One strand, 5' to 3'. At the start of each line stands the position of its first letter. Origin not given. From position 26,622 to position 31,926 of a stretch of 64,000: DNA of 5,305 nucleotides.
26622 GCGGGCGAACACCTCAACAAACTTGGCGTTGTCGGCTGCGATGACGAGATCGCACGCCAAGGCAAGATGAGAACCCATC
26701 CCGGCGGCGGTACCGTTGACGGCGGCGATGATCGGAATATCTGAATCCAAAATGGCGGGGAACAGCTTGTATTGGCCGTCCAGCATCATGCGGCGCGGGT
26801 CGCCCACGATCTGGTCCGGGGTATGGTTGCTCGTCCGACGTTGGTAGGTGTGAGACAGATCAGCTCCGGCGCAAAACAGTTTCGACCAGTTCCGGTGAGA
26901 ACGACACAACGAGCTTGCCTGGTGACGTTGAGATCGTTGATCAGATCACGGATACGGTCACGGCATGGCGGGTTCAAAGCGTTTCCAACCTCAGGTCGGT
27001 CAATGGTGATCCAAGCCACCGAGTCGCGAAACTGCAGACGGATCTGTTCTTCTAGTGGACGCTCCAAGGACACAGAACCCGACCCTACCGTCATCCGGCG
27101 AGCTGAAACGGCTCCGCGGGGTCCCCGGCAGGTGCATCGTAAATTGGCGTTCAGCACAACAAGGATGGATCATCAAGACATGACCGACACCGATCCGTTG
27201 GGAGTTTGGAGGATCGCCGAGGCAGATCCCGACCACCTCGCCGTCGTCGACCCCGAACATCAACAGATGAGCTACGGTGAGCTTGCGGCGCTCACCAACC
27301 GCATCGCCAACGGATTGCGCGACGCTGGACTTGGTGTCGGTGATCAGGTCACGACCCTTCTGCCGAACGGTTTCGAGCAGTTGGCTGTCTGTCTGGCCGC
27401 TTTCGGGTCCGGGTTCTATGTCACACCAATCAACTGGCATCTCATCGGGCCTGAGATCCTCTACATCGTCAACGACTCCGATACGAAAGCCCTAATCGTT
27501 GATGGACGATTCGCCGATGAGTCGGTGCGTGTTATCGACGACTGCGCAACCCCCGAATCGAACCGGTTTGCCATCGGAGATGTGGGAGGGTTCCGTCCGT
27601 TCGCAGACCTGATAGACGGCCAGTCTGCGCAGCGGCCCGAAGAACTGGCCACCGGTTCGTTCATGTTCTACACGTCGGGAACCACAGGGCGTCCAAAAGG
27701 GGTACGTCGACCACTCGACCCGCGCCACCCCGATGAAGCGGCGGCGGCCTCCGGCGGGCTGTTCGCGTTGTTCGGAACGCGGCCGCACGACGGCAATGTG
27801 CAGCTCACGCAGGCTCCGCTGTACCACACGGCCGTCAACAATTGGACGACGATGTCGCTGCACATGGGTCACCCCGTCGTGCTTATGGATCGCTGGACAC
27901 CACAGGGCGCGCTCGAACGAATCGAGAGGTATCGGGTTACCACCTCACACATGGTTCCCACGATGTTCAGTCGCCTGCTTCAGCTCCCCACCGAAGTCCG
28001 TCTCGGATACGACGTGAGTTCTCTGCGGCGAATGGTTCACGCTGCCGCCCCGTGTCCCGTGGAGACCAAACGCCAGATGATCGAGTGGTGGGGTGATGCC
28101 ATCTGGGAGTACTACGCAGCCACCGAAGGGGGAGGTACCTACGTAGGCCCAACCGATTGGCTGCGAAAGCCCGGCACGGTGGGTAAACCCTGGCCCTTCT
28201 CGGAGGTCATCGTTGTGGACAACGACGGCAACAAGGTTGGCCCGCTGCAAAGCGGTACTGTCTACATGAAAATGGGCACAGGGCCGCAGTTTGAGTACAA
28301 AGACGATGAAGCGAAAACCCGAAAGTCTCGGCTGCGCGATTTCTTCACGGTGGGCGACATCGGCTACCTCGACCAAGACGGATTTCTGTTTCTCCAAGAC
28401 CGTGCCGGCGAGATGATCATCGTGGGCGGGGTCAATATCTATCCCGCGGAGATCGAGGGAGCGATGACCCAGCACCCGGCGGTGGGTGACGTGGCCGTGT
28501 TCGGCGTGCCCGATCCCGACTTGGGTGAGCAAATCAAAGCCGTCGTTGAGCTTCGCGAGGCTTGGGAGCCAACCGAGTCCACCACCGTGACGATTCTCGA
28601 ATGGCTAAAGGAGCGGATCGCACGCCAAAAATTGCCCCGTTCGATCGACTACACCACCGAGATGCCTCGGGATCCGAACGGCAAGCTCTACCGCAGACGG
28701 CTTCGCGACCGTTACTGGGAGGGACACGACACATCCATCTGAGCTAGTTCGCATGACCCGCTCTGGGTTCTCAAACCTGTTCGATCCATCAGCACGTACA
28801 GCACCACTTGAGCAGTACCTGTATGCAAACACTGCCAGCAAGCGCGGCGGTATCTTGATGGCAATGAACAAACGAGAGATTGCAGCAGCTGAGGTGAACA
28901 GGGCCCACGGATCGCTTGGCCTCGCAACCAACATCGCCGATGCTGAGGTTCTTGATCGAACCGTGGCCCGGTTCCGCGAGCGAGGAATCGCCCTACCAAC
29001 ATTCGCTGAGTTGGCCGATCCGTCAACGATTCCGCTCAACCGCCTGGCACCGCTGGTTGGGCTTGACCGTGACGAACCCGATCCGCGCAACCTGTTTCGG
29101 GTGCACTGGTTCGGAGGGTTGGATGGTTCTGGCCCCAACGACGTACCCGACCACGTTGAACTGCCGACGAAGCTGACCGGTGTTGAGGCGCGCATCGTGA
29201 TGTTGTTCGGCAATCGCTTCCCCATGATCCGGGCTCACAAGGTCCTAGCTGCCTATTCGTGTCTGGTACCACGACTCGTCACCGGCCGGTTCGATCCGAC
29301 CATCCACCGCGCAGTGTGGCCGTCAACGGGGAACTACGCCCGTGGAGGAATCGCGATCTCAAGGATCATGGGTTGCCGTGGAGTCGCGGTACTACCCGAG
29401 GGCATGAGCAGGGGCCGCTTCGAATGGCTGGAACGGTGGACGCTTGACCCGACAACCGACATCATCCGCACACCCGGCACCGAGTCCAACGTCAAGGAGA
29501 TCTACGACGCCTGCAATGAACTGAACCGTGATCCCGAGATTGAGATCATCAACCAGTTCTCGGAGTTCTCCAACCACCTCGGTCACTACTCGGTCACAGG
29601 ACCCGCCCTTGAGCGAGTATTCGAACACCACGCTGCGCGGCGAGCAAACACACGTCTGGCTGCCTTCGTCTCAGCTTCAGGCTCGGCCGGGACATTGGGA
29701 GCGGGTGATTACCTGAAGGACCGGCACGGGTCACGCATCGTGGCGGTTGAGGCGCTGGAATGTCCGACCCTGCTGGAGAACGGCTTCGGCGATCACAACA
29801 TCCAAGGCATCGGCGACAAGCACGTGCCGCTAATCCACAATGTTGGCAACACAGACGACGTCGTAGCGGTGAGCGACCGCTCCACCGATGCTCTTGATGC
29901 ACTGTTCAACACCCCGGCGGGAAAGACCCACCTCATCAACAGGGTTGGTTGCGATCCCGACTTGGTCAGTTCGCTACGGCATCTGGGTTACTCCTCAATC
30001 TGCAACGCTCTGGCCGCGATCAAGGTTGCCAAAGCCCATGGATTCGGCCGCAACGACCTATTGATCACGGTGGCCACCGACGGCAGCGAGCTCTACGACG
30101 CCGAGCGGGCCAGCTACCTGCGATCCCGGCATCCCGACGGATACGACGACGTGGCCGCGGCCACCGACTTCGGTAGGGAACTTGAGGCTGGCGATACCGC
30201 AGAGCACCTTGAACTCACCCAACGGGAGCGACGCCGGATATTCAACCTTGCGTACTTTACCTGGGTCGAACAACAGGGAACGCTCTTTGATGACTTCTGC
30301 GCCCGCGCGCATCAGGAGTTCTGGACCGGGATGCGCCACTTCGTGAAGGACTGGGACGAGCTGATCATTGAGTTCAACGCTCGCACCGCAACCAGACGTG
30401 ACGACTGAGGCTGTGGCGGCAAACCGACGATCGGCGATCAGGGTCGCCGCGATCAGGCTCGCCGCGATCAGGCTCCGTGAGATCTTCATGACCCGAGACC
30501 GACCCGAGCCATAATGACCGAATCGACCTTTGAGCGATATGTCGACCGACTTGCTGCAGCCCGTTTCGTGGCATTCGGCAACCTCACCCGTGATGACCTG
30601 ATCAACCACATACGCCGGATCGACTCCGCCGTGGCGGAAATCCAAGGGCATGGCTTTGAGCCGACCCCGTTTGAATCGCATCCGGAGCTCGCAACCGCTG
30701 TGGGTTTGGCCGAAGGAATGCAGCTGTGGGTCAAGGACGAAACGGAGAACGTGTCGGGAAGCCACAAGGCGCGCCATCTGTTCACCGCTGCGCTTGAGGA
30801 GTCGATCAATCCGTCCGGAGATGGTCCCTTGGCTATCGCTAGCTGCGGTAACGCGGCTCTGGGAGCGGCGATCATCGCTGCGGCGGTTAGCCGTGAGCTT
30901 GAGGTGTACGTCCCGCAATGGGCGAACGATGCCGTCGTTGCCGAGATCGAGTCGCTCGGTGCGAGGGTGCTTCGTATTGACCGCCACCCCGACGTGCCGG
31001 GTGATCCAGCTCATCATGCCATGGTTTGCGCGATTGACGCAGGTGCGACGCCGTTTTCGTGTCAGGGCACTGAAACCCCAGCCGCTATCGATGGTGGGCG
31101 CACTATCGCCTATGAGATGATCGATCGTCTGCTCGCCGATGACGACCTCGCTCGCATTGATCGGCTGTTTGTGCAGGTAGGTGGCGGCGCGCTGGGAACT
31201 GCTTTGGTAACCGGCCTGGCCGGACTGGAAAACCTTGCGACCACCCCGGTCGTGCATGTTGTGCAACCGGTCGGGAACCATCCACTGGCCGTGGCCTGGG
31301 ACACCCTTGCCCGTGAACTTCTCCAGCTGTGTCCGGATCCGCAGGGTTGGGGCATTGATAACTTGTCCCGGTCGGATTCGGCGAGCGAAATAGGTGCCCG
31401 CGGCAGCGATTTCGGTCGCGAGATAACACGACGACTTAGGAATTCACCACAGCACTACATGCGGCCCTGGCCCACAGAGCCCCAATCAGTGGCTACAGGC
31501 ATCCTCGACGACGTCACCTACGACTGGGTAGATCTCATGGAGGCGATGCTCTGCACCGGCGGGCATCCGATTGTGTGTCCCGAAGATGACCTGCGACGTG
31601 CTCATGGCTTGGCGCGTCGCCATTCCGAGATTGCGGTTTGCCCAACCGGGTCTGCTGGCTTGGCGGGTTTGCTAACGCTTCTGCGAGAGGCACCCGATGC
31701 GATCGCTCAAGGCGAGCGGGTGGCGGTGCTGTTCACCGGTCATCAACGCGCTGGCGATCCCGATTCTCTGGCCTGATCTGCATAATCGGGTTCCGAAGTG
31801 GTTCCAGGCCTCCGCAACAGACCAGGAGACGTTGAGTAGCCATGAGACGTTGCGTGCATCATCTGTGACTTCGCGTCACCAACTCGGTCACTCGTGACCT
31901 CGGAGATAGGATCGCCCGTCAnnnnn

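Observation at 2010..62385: Sequence-unrelated intergenic tandem repeats share a 63-68 bp spacing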

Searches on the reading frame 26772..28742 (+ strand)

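Call 45: search_protein_families(library=pfam, proteins=[window:26772-28742:+])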
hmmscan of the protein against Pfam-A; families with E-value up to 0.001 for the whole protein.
window:26772-28742:+ (656 aa): 2 families
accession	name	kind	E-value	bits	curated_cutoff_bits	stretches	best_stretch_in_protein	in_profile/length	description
PF00501.34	AMP-binding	-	6.2e-62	210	29.9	1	147-500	3-375/384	AMP-binding enzyme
PF13193.12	AMP-binding_C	-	9.8e-14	52.5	24.5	1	560-638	1-76/76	AMP-binding enzyme C-terminal domain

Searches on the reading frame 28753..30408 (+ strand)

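Call 45: search_protein_families(library=pfam, proteins=[window:28753-30408:+])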
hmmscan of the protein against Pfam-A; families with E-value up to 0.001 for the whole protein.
window:28753-30408:+ (551 aa): 1 family
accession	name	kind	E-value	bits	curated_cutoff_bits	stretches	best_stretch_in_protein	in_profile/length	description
PF00291.31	PALP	-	2.2e-12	47.4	35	1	175-376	49-247/295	Pyridoxal-phosphate dependent enzyme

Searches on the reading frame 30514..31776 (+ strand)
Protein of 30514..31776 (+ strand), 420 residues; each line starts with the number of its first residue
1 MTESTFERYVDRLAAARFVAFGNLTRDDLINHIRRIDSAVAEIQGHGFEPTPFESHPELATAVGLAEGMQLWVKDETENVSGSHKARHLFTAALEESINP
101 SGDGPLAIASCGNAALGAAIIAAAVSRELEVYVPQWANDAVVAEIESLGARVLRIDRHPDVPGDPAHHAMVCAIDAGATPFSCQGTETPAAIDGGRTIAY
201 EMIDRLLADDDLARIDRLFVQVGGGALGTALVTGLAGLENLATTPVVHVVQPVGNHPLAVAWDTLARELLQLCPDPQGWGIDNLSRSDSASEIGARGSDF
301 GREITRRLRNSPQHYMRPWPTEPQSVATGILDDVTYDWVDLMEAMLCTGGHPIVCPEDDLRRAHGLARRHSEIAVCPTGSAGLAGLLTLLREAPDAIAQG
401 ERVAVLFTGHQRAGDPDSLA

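Call 45: search_protein_families(library=pfam, proteins=[window:30514-31776:+])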
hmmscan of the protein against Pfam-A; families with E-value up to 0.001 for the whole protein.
window:30514-31776:+ (420 aa): 1 family
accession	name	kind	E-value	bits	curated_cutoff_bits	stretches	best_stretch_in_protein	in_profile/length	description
PF00291.31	PALP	-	1.6e-34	120.1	35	1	48-409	5-295/295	Pyridoxal-phosphate dependent enzyme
